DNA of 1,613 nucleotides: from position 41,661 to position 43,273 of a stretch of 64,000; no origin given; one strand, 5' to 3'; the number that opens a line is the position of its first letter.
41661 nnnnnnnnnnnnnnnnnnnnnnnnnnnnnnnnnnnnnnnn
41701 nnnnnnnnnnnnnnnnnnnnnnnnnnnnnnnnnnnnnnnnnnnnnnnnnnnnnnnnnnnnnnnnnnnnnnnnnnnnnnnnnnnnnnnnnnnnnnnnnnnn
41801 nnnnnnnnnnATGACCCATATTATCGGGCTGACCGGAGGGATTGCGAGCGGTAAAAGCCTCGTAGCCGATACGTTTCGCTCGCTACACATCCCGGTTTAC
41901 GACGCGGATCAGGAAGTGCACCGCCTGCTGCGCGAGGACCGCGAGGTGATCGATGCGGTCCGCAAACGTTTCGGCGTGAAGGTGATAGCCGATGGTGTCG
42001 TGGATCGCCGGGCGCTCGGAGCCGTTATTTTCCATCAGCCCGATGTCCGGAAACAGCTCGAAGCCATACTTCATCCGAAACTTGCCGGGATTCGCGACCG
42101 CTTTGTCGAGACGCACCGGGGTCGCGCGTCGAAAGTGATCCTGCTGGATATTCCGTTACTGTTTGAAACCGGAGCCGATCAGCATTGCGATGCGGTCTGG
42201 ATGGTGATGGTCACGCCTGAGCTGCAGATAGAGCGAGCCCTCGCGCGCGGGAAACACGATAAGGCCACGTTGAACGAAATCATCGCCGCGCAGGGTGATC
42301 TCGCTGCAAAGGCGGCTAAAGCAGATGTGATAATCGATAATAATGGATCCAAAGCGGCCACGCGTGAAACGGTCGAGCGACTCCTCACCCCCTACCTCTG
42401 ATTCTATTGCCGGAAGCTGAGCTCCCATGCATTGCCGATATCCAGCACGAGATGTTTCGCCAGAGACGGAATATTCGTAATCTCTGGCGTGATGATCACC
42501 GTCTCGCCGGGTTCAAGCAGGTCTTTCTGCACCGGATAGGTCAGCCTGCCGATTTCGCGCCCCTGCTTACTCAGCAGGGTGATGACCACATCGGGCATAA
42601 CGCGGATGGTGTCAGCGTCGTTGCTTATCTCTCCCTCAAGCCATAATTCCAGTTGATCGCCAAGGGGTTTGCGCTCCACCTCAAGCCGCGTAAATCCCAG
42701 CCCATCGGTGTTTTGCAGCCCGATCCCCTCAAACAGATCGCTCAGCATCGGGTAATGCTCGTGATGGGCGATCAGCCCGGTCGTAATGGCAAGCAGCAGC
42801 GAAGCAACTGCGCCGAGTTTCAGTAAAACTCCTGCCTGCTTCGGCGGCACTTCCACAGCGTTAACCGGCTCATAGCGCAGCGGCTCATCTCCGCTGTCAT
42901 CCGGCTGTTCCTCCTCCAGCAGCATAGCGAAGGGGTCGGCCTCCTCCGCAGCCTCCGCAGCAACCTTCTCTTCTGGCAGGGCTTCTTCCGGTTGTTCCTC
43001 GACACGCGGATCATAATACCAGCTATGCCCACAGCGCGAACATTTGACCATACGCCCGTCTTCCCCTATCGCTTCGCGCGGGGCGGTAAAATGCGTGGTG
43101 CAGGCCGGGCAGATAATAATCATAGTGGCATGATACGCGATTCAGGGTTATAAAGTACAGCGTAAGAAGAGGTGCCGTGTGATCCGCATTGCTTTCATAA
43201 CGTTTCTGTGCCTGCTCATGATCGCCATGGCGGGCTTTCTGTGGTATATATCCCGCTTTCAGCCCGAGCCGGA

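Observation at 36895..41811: Giant exported ankyrin / ~1150-aa coiled-coil / SPOR protein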

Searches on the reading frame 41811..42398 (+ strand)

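Call 94: search_protein_families(library=ncbifam, proteins=[window:41811-42398:+], max_evalue=0.00001)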
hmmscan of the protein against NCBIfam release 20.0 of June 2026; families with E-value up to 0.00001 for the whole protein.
window:41811-42398:+ (196 aa): 2 families
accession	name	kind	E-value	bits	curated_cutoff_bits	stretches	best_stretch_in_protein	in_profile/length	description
TIGR00152.1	TIGR00152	equivalog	4.9e-43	147.2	65.55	1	4-187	1-185/188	dephospho-CoA kinase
NF002879.0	PRK03333.1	equivalog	1.3e-33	116.6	215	1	5-191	4-189/395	dephospho-CoA kinase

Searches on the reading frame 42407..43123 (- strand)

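Call 94: search_protein_families(library=ncbifam, proteins=[window:42407-43123:-], max_evalue=0.00001)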
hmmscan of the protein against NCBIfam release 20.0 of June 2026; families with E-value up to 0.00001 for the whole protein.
window:42407-43123:- (239 aa): 1 family
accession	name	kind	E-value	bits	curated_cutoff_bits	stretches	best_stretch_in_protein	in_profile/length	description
TIGR02098.1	MJ0042_CXXC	domain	1.5e-11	43.7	20.9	1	1-36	1-36/38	MJ0042-type zinc finger domain-containing protein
